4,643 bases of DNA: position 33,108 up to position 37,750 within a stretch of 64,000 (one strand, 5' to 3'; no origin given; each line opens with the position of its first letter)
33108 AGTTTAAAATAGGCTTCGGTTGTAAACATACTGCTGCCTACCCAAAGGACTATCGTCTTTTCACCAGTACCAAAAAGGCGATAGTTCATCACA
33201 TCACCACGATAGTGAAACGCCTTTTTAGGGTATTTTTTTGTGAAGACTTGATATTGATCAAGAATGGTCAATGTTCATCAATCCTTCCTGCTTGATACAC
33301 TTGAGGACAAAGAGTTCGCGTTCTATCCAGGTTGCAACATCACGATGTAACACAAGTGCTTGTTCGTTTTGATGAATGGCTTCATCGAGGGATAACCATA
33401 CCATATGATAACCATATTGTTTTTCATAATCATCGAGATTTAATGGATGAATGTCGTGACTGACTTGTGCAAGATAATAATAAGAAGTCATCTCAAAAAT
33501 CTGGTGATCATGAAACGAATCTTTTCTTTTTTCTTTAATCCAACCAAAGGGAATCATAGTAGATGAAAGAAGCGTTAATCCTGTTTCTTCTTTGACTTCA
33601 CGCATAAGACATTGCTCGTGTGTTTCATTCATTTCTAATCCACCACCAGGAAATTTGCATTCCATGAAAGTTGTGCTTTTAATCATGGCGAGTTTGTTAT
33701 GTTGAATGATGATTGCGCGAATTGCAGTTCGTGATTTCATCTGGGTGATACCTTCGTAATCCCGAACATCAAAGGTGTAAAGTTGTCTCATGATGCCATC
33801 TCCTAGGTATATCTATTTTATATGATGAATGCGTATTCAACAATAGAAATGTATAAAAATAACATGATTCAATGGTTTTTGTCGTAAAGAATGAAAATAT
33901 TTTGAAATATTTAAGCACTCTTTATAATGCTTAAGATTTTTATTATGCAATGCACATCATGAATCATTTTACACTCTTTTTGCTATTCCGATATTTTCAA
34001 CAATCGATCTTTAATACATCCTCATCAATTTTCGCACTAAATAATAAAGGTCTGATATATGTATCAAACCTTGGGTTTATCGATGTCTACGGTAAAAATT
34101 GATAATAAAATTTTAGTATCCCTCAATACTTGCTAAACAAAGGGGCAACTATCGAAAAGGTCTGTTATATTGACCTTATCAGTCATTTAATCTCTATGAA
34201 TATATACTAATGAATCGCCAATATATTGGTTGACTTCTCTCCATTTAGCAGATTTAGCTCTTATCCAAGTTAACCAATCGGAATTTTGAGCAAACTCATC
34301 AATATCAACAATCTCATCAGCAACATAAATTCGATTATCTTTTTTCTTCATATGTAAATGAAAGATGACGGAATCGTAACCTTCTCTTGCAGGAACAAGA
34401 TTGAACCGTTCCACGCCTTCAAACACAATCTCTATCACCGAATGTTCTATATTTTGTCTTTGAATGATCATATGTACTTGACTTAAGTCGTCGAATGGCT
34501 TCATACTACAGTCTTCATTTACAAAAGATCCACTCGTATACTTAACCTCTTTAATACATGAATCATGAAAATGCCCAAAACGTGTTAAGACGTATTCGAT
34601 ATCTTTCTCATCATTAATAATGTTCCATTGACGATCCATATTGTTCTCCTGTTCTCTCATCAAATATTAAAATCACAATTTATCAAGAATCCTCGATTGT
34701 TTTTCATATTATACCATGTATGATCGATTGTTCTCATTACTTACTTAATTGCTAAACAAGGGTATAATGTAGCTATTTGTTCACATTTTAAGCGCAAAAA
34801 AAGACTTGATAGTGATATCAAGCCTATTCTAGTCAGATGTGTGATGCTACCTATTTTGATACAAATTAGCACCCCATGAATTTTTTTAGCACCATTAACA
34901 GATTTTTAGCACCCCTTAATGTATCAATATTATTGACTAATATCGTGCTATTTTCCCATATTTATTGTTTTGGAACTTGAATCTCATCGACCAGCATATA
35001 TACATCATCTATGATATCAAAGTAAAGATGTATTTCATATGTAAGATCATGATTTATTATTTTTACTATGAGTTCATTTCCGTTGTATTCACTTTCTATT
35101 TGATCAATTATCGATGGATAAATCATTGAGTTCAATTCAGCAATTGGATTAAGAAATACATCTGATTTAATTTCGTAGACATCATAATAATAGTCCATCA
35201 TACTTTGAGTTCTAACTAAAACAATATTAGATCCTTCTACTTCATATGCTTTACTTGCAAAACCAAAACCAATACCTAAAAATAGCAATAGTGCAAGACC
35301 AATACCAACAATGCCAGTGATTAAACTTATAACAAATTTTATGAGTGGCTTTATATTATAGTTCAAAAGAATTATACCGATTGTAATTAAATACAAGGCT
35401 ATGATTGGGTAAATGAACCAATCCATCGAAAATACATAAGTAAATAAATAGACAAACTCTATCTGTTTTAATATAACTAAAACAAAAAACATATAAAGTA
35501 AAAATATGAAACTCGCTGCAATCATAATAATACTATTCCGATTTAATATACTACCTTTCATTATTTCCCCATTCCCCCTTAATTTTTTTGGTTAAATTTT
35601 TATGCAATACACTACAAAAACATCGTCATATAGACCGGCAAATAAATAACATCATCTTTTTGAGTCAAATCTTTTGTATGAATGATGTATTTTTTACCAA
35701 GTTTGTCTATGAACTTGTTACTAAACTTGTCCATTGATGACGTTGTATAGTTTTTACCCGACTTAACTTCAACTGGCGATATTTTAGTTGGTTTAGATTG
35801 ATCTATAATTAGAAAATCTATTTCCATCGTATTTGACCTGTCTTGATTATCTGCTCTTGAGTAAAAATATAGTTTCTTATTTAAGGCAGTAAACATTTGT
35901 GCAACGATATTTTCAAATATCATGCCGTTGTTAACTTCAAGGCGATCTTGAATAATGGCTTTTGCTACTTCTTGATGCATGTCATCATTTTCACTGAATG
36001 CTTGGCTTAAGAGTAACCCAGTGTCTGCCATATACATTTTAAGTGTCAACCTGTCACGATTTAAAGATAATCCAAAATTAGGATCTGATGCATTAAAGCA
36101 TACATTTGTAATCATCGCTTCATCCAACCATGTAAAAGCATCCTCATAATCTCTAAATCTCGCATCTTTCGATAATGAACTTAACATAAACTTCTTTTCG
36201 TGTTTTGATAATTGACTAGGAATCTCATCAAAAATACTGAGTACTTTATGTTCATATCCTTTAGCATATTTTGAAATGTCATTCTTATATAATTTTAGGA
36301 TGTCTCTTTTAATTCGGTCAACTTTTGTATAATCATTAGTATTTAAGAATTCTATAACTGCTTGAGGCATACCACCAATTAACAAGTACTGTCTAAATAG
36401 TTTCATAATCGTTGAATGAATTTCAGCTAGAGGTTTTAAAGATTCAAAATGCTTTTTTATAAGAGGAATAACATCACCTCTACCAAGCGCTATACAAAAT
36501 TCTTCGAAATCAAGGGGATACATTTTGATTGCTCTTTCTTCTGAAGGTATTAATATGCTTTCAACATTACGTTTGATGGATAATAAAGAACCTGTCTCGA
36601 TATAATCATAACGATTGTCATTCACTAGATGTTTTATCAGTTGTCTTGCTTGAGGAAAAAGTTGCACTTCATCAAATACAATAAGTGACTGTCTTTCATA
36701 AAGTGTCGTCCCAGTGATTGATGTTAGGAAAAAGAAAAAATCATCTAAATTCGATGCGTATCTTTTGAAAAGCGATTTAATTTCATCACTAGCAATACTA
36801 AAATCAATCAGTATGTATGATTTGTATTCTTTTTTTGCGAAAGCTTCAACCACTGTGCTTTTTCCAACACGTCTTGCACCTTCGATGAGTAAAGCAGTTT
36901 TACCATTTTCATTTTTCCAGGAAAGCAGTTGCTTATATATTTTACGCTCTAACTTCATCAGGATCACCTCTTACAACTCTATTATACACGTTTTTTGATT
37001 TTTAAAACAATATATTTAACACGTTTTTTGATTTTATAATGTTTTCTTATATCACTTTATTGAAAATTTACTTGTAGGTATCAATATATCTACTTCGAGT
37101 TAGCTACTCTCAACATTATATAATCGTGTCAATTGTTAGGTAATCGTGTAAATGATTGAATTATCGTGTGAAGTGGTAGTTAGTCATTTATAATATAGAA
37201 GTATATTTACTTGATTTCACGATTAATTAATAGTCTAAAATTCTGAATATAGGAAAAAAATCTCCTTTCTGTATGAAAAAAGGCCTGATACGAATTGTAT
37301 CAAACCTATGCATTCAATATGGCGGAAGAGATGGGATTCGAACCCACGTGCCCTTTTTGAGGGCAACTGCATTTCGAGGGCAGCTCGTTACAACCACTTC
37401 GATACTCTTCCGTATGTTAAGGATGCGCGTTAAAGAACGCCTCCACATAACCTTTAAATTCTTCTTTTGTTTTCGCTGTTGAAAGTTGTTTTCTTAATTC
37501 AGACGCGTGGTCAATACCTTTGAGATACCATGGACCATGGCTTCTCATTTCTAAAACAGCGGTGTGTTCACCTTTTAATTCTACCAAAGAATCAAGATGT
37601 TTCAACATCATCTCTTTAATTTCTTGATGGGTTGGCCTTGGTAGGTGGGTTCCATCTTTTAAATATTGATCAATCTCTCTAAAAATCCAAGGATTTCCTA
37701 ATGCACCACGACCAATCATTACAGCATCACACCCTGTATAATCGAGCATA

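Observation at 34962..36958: Two-gene operon pairing an AAA+ ATPase carrying a PD-(D/E)xK-like tail with a 4-TM protein: candidate undescribed defence or selfish module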

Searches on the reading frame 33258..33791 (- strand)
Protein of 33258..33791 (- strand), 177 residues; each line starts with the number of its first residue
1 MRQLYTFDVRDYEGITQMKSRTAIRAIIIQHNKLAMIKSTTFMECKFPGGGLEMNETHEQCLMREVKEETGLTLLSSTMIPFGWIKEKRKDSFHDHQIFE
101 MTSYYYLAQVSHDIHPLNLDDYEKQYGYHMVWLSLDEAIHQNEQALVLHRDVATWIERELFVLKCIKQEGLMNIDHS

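Call 4: search_protein_families(library=pfam, proteins=[window:33258-33791:-], max_evalue=0.01)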
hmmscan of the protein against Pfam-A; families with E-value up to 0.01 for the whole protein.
window:33258-33791:- (177 aa): 1 family
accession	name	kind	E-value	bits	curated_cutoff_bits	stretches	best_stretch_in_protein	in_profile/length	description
PF00293.34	NUDIX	-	9.9e-15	55.2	21.1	1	21-145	3-123/134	NUDIX domain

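Call 71: find_related_loci(query=window:33258-33791:-, collection=metagenome_contigs, flank=9000)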
Query window:33258-33791:- (177 aa) in metagenome_contigs; peptide patterns used: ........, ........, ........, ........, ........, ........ (x = any residue, [..] = any of these).
21 stretches matched a pattern; 3 encode a relative of the query (tblastn E <= 1e-3); 3 distinct loci.
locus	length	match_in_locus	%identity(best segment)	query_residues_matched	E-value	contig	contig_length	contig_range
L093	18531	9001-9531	99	1-177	2e-121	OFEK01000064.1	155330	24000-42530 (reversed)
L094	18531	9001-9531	99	1-177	2e-121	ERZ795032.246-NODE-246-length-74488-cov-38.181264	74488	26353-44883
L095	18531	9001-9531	97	1-177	1e-119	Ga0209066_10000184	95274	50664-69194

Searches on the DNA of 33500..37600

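Call 29: search_rna_families(source=window, start=33500, end=37600, threshold=evalue, max_evalue=1)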
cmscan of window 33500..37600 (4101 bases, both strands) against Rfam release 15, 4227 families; matches with E-value up to 1: 3.
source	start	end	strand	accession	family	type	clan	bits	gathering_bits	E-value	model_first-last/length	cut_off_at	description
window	37323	37411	-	RF00005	tRNA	Gene; tRNA;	CL00001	48.9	29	1.3e-08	1-71/71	no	tRNA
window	33886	33939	-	RF02618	SSRC34_2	Gene; sRNA;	-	24.4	48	0.75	17-70/125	no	Streptococcus sRNA 34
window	37323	37375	+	RF04351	Plastid-psbl-rps4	Cis-reg;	-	20.2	68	0.87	1-53/53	no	Plastid-psbl-rps4 3UTR RNA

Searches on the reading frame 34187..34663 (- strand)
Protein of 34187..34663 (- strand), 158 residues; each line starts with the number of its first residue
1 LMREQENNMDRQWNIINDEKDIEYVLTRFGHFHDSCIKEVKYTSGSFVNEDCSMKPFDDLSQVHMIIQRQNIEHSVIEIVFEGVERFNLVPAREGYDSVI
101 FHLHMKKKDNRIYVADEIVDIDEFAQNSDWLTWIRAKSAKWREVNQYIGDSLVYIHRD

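Call 4: search_protein_families(library=pfam, proteins=[window:34187-34663:-], max_evalue=0.01)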
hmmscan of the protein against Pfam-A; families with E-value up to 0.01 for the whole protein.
window:34187-34663:- (158 aa): 0 families

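Call 5: search_protein_families(library=padloc, proteins=[window:34187-34663:-], max_evalue=0.1)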
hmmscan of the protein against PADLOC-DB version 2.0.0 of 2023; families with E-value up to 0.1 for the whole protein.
window:34187-34663:- (158 aa): 0 families

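Call 6: search_protein_families(library=ncbifam, proteins=[window:34187-34663:-], max_evalue=0.1)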
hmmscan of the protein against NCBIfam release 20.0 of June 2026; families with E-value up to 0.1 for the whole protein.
window:34187-34663:- (158 aa): 0 families

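Call 45: search_protein_families(library=phrogs, proteins=[window:34187-34663:-], max_evalue=0.01)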
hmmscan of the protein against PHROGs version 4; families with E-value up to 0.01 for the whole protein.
window:34187-34663:- (158 aa): 0 families

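Call 63: find_homologous_proteins(query=window:34187-34663:-, max_evalue=0.001)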
Query window:34187-34663:- (158 aa): 20 proteins with E <= 0.001 among 30 candidates.
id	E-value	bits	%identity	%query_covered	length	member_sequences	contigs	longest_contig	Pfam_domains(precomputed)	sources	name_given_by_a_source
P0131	8.5e-96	336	99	95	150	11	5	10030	-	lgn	-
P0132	7.8e-60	219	63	95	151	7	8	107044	-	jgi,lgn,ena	-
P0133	2.5e-59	218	66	92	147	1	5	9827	-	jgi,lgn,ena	-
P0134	1.1e-58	216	65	95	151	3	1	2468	-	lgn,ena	-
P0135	2.8e-57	211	63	97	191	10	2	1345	-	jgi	-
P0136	7.8e-57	210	62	95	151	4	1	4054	-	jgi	jgi:hypothetical protein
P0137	1.3e-56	209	64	95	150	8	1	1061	-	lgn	-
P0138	1.6e-56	209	64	95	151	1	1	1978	-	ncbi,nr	ncbi:MAG: hypothetical protein Q7I99_02070 [Acholeplasmataceae bacterium]|nr:hypothetical protein [A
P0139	1.6e-56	209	64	95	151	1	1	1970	-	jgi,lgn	jgi:hypothetical protein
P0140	4.5e-54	201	62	95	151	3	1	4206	-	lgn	-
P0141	3.2e-53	198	60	95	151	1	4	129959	-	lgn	-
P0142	4.9e-53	197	60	95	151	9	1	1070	-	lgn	-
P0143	8.5e-53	197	59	95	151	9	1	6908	-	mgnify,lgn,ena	mgnify:CR=1 FL=1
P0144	9.8e-53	196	59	95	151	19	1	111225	-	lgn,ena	-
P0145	2.2e-52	195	60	95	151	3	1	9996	-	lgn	-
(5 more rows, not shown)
